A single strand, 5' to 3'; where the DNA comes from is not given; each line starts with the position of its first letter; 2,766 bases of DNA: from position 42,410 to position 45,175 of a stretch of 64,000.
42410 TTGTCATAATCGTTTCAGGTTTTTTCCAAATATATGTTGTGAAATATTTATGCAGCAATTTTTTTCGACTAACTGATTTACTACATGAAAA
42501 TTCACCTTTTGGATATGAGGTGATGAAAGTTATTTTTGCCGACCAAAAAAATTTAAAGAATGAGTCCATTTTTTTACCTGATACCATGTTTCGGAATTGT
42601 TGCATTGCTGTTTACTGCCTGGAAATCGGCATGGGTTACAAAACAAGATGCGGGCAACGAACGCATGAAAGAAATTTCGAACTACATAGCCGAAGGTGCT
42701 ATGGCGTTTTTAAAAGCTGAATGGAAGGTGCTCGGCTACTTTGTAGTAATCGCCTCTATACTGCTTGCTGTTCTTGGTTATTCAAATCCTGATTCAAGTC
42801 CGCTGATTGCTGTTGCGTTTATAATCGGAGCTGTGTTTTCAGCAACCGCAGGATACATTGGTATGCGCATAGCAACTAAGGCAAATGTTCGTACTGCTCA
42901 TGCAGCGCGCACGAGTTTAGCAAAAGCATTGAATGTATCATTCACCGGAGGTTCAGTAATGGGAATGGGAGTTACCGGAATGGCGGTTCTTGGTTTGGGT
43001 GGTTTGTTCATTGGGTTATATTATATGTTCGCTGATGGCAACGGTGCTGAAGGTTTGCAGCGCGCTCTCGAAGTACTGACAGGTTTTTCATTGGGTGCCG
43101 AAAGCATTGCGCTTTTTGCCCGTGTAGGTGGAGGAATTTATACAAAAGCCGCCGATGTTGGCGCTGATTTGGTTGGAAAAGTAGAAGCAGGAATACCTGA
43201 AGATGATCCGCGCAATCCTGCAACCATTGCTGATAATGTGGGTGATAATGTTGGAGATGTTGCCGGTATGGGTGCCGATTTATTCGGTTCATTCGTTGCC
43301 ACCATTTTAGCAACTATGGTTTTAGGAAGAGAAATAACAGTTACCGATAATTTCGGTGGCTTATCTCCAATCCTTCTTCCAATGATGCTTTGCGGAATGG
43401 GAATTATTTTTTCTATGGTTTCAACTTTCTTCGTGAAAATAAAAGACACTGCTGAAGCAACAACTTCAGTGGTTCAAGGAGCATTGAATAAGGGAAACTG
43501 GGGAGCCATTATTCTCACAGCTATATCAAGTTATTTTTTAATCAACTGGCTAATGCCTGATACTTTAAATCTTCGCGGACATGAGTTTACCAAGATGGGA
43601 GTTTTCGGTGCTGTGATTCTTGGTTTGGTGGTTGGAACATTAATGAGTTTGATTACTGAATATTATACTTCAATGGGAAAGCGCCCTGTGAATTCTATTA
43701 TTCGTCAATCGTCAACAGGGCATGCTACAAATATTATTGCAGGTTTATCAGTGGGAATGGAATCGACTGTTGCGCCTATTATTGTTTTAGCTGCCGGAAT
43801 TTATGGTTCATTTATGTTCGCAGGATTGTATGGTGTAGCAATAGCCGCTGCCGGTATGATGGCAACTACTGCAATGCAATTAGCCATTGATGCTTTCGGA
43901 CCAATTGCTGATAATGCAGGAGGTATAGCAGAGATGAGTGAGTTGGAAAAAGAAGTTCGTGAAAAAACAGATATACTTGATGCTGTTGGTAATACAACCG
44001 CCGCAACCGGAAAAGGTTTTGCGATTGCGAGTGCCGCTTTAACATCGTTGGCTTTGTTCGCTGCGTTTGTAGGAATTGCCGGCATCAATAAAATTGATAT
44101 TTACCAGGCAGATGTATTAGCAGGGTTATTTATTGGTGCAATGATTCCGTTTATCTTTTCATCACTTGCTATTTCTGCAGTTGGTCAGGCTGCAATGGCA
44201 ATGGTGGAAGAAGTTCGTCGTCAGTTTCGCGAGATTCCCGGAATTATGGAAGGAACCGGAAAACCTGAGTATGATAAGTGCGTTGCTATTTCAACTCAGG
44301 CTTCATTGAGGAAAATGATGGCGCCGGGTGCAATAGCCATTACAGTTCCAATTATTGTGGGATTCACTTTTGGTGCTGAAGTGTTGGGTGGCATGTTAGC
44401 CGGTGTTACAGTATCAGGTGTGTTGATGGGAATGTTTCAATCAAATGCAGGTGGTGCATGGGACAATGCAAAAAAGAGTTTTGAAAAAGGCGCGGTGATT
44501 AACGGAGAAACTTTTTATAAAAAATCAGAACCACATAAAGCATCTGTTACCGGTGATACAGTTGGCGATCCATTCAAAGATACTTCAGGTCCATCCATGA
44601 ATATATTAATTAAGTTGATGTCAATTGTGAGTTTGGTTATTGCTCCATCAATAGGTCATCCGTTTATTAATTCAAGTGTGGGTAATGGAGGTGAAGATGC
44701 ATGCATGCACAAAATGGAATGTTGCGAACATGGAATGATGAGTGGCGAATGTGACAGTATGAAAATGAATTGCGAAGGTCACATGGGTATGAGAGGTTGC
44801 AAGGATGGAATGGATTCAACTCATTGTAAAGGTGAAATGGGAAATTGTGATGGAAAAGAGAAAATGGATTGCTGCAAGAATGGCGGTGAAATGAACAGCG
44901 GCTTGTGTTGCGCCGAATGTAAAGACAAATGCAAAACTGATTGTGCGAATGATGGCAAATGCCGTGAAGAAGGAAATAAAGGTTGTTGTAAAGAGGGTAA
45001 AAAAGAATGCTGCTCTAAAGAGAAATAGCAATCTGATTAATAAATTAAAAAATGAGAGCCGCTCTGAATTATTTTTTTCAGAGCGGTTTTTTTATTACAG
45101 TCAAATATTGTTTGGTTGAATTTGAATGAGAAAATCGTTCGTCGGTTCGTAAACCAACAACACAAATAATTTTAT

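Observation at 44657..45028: Membrane pyrophosphatase with a 123-residue Cys/Met/His-rich C-terminal tail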

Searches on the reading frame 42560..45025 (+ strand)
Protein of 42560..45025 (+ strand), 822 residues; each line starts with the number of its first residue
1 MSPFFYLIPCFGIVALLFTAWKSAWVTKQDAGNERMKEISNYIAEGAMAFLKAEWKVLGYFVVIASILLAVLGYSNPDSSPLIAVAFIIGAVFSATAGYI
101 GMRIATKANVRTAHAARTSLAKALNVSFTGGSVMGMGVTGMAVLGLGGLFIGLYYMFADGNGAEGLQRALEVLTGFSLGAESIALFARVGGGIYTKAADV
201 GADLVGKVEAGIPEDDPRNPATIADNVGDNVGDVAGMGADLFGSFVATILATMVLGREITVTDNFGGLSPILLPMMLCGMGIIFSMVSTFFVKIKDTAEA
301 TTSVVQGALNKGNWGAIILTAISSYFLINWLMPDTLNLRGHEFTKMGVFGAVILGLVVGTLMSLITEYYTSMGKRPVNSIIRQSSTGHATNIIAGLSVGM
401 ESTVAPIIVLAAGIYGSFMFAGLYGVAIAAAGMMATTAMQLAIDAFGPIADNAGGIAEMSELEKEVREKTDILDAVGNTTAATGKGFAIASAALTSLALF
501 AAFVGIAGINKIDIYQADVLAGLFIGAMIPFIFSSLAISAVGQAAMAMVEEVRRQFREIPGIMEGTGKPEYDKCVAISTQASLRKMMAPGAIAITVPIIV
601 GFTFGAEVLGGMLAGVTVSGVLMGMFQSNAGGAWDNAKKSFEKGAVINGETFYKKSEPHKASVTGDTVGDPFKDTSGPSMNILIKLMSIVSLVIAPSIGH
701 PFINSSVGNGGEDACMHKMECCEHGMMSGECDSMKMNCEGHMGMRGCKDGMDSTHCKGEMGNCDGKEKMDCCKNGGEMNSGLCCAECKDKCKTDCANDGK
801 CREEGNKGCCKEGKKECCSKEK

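Call 4: search_protein_families(library=pfam, proteins=[window:42560-45025:+], max_evalue=1)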
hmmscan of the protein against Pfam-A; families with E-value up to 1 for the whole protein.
window:42560-45025:+ (822 aa): 1 family
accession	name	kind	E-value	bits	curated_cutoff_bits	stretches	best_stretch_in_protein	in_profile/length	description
PF03030.21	H_PPase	-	5.5e-270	898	29.7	1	13-694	1-645/645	Inorganic H+ pyrophosphatase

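Call 6: search_protein_families(library=ncbifam, proteins=[window:42560-45025:+], max_evalue=1)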
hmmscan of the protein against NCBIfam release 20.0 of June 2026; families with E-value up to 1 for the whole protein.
window:42560-45025:+ (822 aa): 13 families
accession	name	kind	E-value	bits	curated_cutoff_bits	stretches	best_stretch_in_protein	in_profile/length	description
NF001955.0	PRK00733.2-4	equivalog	0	1244.6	1059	1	4-702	5-704/736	sodium-translocating pyrophosphatase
NF001960.0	PRK00733.3-5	equivalog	1.7e-272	905.7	546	1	3-698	3-667/673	sodium-translocating pyrophosphatase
TIGR01104.1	V_PPase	equivalog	2.3e-272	905.7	651.9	1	6-699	5-691/697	V-type H(+)-translocating pyrophosphatase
NF001959.0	PRK00733.3-4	equivalog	1.7e-255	849.6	975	1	5-698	5-668/674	sodium-translocating pyrophosphatase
NF001954.0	PRK00733.2-2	equivalog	9.7e-252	837.7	894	1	5-697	4-716/723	sodium-translocating pyrophosphatase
NF001961.0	PRK00733.3-6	equivalog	2.1e-241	802.9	926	1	4-698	4-670/671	sodium-translocating pyrophosphatase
NF001957.0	PRK00733.3-2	equivalog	2.1e-233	776.6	945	1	8-698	4-648/651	sodium-translocating pyrophosphatase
NF001951.0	PRK00733.1-2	equivalog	3e-231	769.8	859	1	7-697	8-687/691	sodium-translocating pyrophosphatase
NF001958.0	PRK00733.3-3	equivalog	2.5e-226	753.3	1055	1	11-698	10-673/680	sodium-translocating pyrophosphatase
NF001953.0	PRK00733.2-1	equivalog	2.4e-222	740.2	783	1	5-697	5-695/697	sodium-translocating pyrophosphatase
NF001956.0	PRK00733.3-1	equivalog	1.7e-220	734.4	1321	1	31-695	38-689/704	sodium-translocating pyrophosphatase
NF001952.0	PRK00733.1-4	equivalog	2.4e-200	667.4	912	1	10-699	24-728/782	sodium-translocating pyrophosphatase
NF001950.0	PRK00733.1-1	equivalog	4.7e-57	193.7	826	1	13-693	64-763/807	sodium-translocating pyrophosphatase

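Call 7: find_homologous_proteins(query=window:42560-45025:+, max_evalue=1e-50)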
Query window:42560-45025:+ (822 aa): 8000 proteins with E <= 1e-50 among 8000 candidates; the best 120 are listed.
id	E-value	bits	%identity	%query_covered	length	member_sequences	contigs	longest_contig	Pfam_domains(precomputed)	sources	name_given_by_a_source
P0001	0.0e+0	1824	100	100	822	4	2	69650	PF03030.22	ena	-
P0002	0.0e+0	1689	93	100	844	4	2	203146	PF03030.22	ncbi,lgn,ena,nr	ncbi:putative K(+)-stimulated pyrophosphate-energized sodium pump [Bacteroidota bacterium]|nr:putati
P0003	0.0e+0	1633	90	100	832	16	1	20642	PF03030.22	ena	-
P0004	0.0e+0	1630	90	100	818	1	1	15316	PF03030.22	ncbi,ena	-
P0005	0.0e+0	1629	91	100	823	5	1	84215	PF03030.22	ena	-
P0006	0.0e+0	1627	90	100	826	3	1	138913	PF03030.22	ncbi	-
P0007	0.0e+0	1604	90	100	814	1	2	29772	PF03030.22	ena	-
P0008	0.0e+0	1452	81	100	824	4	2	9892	PF03030.22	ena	-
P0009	0.0e+0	1331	95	80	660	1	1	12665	PF03030.22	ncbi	ncbi:MAG: sodium-translocating pyrophosphatase, partial [Bacteroidota bacterium]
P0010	0.0e+0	1322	78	100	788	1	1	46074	PF03030.22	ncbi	-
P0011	0.0e+0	1258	74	99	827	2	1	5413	PF03030.22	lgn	-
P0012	0.0e+0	1249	74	99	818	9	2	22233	PF03030.22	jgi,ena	jgi:K(+)-stimulated pyrophosphate-energized sodium pump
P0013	0.0e+0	1239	79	88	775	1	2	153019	PF03030.22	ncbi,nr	ncbi:MAG: sodium-translocating pyrophosphatase [Chitinophagales bacterium]|nr:sodium-translocating p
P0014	0.0e+0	1233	73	98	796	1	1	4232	PF03030.22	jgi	jgi:K(+)-stimulated pyrophosphate-energized sodium pump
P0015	0.0e+0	1232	83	85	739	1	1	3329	PF03030.22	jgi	jgi:K(+)-stimulated pyrophosphate-energized sodium pump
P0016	0.0e+0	1228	80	88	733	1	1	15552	PF03030.22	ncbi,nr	ncbi:MAG: sodium-translocating pyrophosphatase [Ferruginibacter sp.]|nr:sodium-translocating pyropho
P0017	0.0e+0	1228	73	97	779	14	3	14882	PF03030.22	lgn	-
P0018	0.0e+0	1227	75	95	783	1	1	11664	PF03030.22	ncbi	ncbi:MAG: sodium-translocating pyrophosphatase [Chitinophagales bacterium]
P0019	0.0e+0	1226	77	90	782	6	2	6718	PF03030.22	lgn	-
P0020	0.0e+0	1225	70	100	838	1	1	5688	PF03030.22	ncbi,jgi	ncbi:MAG: hypothetical protein RIQ33_2109 [Bacteroidota bacterium]|jgi:K(+)-stimulated pyrophosphate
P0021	0.0e+0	1224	81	85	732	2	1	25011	PF03030.22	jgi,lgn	-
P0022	0.0e+0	1222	79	88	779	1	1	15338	PF03030.22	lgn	-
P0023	0.0e+0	1220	72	99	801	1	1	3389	PF03030.22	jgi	jgi:K(+)-stimulated pyrophosphate-energized sodium pump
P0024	0.0e+0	1219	80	85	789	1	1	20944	PF03030.22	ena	-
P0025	0.0e+0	1218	75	93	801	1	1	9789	PF03030.22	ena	-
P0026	0.0e+0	1218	81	84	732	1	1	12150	PF03030.22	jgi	-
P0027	0.0e+0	1218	72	97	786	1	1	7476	PF03030.22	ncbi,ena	-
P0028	0.0e+0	1217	78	88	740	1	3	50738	PF03030.22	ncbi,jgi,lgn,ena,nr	ncbi:MAG TPA: sodium-translocating pyrophosphatase [Flavipsychrobacter sp.]|nr:sodium-translocating 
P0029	0.0e+0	1216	78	88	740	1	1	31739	PF03030.22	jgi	-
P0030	0.0e+0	1216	82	85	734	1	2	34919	PF03030.22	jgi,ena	-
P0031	0.0e+0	1216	78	88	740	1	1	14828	PF03030.22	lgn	-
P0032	0.0e+0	1215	82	85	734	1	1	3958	PF03030.22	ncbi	-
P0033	0.0e+0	1215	82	85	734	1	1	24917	PF03030.22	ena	-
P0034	0.0e+0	1215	82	85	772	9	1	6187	PF03030.22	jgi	jgi:K(+)-stimulated pyrophosphate-energized sodium pump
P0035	0.0e+0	1214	72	99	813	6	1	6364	PF03030.22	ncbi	ncbi:MAG: hypothetical protein RI955_928 [Bacteroidota bacterium]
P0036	0.0e+0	1214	80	85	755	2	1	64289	PF03030.22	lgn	-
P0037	0.0e+0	1214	75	94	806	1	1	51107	PF03030.22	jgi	jgi:K(+)-stimulated pyrophosphate-energized sodium pump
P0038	0.0e+0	1214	77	89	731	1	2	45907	PF03030.22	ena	-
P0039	0.0e+0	1214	72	99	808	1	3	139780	PF03030.22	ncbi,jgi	ncbi:MAG: putative K(+)-stimulated pyrophosphate-energized sodium pump [Bacteroidota bacterium]|jgi:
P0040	0.0e+0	1214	82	84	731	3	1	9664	PF03030.22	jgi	jgi:K(+)-stimulated pyrophosphate-energized sodium pump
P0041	0.0e+0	1214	77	90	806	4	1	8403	PF03030.22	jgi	jgi:K(+)-stimulated pyrophosphate-energized sodium pump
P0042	0.0e+0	1214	80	85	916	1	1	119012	PF00691.26,PF03030.22,PF05359.17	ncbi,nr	ncbi:MAG TPA: sodium-translocating pyrophosphatase [Flavipsychrobacter sp.]|nr:sodium-translocating 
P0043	0.0e+0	1213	73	97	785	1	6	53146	PF03030.22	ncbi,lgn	-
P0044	0.0e+0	1213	81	85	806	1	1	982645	PF03030.22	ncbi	-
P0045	0.0e+0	1213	82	85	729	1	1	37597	PF03030.22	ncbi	-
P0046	0.0e+0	1213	82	85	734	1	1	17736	PF03030.22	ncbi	-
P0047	0.0e+0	1212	77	89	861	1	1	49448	PF03030.22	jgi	jgi:K(+)-stimulated pyrophosphate-energized sodium pump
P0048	0.0e+0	1212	81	85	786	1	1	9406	PF03030.22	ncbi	-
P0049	0.0e+0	1211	72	96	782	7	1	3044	PF03030.22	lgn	-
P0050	0.0e+0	1211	71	100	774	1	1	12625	PF03030.22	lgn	-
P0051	0.0e+0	1211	81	85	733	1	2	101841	PF03030.22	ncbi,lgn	-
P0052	0.0e+0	1211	72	100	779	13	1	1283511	PF03030.22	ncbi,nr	ncbi:MAG: sodium-translocating pyrophosphatase [Chitinophagaceae bacterium]|nr:sodium-translocating 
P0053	0.0e+0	1211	71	100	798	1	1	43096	PF03030.22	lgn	-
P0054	0.0e+0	1211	80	87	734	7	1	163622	PF03030.22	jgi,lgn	jgi:K(+)-stimulated pyrophosphate-energized sodium pump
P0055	0.0e+0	1211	80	86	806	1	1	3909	PF03030.22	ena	-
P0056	0.0e+0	1210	81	84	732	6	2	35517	PF03030.22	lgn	-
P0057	0.0e+0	1210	80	85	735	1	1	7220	PF03030.22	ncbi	-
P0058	0.0e+0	1210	81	85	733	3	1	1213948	PF03030.22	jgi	-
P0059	0.0e+0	1210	72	97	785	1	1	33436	PF03030.22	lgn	-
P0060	0.0e+0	1210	81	84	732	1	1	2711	PF03030.22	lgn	-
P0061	0.0e+0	1209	82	85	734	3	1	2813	PF03030.22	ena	-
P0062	0.0e+0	1209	81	85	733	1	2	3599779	PF03030.22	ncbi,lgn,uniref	ncbi:sodium-translocating pyrophosphatase [Chitinophaga defluvii]|uniref:Putative K(+)-stimulated py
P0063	0.0e+0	1209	80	85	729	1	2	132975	PF03030.22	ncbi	-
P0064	0.0e+0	1209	76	90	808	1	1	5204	PF03030.22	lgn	-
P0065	0.0e+0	1208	71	100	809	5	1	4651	PF03030.22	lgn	-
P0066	0.0e+0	1208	81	84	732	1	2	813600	PF03030.22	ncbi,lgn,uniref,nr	ncbi:sodium-translocating pyrophosphatase [Chitinophaga japonensis]|uniref:Putative K(+)-stimulated 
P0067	0.0e+0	1208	80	85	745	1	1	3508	PF03030.22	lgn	-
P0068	0.0e+0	1208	80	85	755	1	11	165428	PF03030.22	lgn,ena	-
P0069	0.0e+0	1207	80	85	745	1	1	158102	PF03030.22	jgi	-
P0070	0.0e+0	1207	80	85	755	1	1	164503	PF03030.22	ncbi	-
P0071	0.0e+0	1207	80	84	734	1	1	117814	PF03030.22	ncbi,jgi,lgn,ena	jgi:K(+)-stimulated pyrophosphate-energized sodium pump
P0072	0.0e+0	1207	70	100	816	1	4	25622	PF03030.22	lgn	-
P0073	0.0e+0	1207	76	92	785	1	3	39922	PF03030.22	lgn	-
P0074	0.0e+0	1207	74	96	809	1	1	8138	PF03030.22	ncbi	-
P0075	0.0e+0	1207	81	85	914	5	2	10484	PF00691.26,PF03030.22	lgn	-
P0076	0.0e+0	1207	73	97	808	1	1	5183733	PF03030.22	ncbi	-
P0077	0.0e+0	1206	72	94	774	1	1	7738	PF03030.22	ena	-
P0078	0.0e+0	1206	81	85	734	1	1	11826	PF03030.22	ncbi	-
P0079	0.0e+0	1206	77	90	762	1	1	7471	PF03030.22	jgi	jgi:K(+)-stimulated pyrophosphate-energized sodium pump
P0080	0.0e+0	1206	74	93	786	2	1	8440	PF03030.22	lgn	-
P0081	0.0e+0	1206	80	85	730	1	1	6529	PF03030.22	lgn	-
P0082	0.0e+0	1206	72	97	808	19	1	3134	PF03030.22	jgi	-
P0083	0.0e+0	1206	72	98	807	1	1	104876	PF03030.22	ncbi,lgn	-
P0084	0.0e+0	1205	72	94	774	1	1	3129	PF03030.22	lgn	-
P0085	0.0e+0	1205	80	85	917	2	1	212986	PF00691.26,PF03030.22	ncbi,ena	-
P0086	0.0e+0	1205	70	99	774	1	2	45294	PF03030.22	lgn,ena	-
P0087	0.0e+0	1205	73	96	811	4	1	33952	PF03030.22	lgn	-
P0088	0.0e+0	1205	73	96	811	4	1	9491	PF03030.22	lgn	-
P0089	0.0e+0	1205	80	85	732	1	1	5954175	PF03030.22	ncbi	-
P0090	0.0e+0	1205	80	85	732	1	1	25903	PF03030.22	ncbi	ncbi:MAG: sodium-translocating pyrophosphatase [Ferruginibacter sp.]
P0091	0.0e+0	1205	69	100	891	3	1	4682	PF03030.22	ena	-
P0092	0.0e+0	1205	81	85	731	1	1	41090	PF03030.22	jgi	jgi:K(+)-stimulated pyrophosphate-energized sodium pump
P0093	0.0e+0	1205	80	85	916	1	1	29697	PF00691.26,PF03030.22,PF05359.17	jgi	jgi:K(+)-stimulated pyrophosphate-energized sodium pump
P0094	0.0e+0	1205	69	99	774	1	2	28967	PF03030.22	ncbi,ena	-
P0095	0.0e+0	1205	81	85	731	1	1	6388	PF03030.22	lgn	-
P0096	0.0e+0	1204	74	94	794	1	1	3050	PF03030.22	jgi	jgi:K(+)-stimulated pyrophosphate-energized sodium pump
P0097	0.0e+0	1204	80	85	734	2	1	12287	PF03030.22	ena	-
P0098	0.0e+0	1204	79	88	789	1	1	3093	PF03030.22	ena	-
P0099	0.0e+0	1204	71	98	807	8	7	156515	PF03030.22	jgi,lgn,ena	-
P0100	0.0e+0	1204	80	85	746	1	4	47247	PF03030.22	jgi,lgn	-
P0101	0.0e+0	1204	79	86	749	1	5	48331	PF03030.22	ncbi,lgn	-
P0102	0.0e+0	1203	81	85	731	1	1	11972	PF03030.22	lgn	-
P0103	0.0e+0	1203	80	85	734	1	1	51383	PF03030.22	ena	-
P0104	0.0e+0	1203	71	97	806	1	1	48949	PF03030.22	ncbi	ncbi:MAG: sodium-translocating pyrophosphatase [Bacteroidota bacterium]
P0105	0.0e+0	1203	78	86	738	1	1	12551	PF03030.22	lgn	-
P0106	0.0e+0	1203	80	85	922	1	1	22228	PF00691.26,PF03030.22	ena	-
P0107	0.0e+0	1203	80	85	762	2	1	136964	PF03030.22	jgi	jgi:K(+)-stimulated pyrophosphate-energized sodium pump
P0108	0.0e+0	1202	80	85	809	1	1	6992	PF03030.22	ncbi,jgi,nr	ncbi:MAG TPA: sodium-translocating pyrophosphatase [Chitinophagaceae bacterium]|nr:sodium-translocat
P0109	0.0e+0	1202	81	85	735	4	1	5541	PF03030.22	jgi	jgi:K(+)-stimulated pyrophosphate-energized sodium pump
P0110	0.0e+0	1202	80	85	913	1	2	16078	PF00691.26,PF03030.22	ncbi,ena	-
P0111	0.0e+0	1202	80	85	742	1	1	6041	PF03030.22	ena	-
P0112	0.0e+0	1202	80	85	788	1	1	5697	PF03030.22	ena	-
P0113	0.0e+0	1201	80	85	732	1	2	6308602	PF03030.22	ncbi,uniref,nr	ncbi:sodium-translocating pyrophosphatase [Chitinophaga vietnamensis]|uniref:sodium-translocating py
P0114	0.0e+0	1201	72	98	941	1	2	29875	PF00691.26,PF03030.22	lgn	-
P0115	0.0e+0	1201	80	85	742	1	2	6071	PF03030.22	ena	-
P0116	0.0e+0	1201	80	85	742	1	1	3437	PF03030.22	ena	-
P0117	0.0e+0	1201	80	85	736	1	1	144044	PF03030.22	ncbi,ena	-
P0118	0.0e+0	1201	70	100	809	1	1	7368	PF03030.22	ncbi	-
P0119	0.0e+0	1201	72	96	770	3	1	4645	PF03030.22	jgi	jgi:K(+)-stimulated pyrophosphate-energized sodium pump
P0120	0.0e+0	1201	80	85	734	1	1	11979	PF03030.22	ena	-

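Call 11: find_encoding_contigs(protein=P0002, flank=6000, max_places=2)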
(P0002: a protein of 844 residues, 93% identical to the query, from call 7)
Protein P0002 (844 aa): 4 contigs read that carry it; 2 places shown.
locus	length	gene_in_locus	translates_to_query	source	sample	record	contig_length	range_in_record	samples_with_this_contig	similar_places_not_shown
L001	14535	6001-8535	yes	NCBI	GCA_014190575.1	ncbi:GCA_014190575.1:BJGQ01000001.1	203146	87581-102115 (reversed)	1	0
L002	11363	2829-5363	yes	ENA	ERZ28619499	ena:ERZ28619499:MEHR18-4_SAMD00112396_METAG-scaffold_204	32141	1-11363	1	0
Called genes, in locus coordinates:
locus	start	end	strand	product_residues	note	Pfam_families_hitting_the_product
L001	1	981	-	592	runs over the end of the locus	PF11551:Omp28 (weak), PF13573:SprB (weak), PF00041:fn3 (weak), PF25059:FN3_DSCAM-DSCAML_C (faint), PF00041:fn3 (weak), PF18962:Por_Secre_tail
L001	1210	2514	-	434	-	PF04055:Radical_SAM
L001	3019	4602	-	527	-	PF18962:Por_Secre_tail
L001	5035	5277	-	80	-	-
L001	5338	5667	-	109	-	-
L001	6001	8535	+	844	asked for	PF03030:H_PPase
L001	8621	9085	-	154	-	PF02590:SPOUT_MTase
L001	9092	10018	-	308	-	PF06574:FAD_syn, PF01687:Flavokinase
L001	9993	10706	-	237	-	PF01509:TruB_N, PF16198:TruB_C_2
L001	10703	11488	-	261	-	PF02673:BacA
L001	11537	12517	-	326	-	PF00580:UvrD-helicase (faint), PF02562:PhoH, PF13604:AAA_30 (weak), PF13245:AAA_19 (weak)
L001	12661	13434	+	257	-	PF01887:SAM_HAT_N, PF20257:SAM_HAT_C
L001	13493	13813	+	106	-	PF03992:ABM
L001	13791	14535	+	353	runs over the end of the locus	PF13685:Fe-ADH_2, PF01761:DHQ_synthase, PF24621:DHQS_C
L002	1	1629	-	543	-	?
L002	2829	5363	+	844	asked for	PF03030:H_PPase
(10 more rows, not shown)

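Call 12: find_encoding_contigs(protein=P0008, flank=6000, max_places=2)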
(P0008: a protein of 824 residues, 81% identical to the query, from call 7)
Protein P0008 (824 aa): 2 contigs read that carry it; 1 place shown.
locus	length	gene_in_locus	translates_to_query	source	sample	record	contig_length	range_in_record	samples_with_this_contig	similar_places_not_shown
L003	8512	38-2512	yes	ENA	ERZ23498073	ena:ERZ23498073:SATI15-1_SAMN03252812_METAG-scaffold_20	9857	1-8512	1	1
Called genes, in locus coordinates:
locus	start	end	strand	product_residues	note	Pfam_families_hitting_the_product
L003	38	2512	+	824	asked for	PF03030:H_PPase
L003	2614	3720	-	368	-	PF26550:Tricorn_2nd (faint), PF00930:DPPIV_N (faint), PF26549:Tricorn_N, PF07676:PD40 (weak), PF26549:Tricorn_N, PF07676:PD40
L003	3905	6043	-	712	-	PF00009:GTP_EFTU, PF01926:MMR_HSR1 (weak), PF22042:EF-G_D2, PF03144:GTP_EFTU_D2 (weak), PF14492:EFG_III, PF03764:EFG_IV, PF00679:EFG_C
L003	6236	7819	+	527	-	PF18962:Por_Secre_tail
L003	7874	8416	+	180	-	PF00484:Pro_CA (faint)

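Call 13: find_encoding_contigs(protein=P0006, flank=6000, max_places=2)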
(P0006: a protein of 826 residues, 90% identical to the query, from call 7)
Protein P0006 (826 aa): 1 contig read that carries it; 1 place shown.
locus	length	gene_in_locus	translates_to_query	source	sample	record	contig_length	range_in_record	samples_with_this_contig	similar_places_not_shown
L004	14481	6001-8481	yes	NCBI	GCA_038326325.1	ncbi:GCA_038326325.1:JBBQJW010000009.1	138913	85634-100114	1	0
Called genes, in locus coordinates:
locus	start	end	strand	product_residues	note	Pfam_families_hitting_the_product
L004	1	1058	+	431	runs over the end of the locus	PF18962:Por_Secre_tail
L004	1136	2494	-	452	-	PF07969:Amidohydro_3 (faint), PF01979:Amidohydro_1 (weak), PF12890:DHOase (weak), PF01979:Amidohydro_1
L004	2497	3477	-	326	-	PF00365:PFK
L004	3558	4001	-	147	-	-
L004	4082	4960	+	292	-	PF17827:PrmC_N, PF02384:N6_Mtase (weak), PF05175:MTS, PF06325:PrmA, PF08241:Methyltransf_11, PF08242:Methyltransf_12, PF13649:Methyltransf_25, PF13847:Methyltransf_31, +4 more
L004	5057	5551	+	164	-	PF00313:CSD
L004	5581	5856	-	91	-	PF02617:ClpS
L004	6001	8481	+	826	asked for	PF03030:H_PPase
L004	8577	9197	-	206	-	PF06736:TMEM175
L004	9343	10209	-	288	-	PF01073:3Beta_HSD (weak), PF01370:Epimerase (weak), PF05368:NmrA, PF13460:NAD_binding_10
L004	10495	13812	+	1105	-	PF18911:PKD_4 (weak), PF00801:PKD (weak), PF18962:Por_Secre_tail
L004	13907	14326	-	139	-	-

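Call 17: search_solved_structures(query=window:42560-45025:+, max_evalue=0.00001, show_alignments=0)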
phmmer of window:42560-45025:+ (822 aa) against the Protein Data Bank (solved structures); distinct sequences matched with E-value up to 0.00001: 11.
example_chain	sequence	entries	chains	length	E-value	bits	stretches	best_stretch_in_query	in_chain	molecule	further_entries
6aft_A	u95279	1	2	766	2.1e-172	579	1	36-697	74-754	Pyrophosphate-energized vacuolar membrane proton pump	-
5gpj_A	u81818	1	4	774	2.1e-172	578.9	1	36-697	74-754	Pyrophosphate-energized vacuolar membrane proton pump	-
4a01_A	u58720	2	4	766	2.2e-172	578.9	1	36-697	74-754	PROTON PYROPHOSPHATASE | Pyrophosphate-energized vacuolar membrane proton pump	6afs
6afz_A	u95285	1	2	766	4e-172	578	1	36-697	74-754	Pyrophosphate-energized vacuolar membrane proton pump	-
6afu_A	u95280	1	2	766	4.3e-172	577.9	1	36-697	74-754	Pyrophosphate-energized vacuolar membrane proton pump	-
6afy_A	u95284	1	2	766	7.4e-172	577.1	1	36-697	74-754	Pyrophosphate-energized vacuolar membrane proton pump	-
6afx_A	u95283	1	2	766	8.1e-172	577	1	36-697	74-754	Pyrophosphate-energized vacuolar membrane proton pump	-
6afw_A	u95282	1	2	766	8.5e-172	576.9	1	36-697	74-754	Pyrophosphate-energized vacuolar membrane proton pump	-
6afv_A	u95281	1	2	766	1.2e-171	576.4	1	36-697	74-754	Pyrophosphate-energized vacuolar membrane proton pump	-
4av3_A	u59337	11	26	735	1e-162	546.9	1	3-697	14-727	K(+)-STIMULATED PYROPHOSPHATE-ENERGIZED SODIUM PUMP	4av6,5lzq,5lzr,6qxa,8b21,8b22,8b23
8b37_A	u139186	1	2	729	1.1e-131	444.3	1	9-695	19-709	K(+)-insensitive pyrophosphate-energized proton pump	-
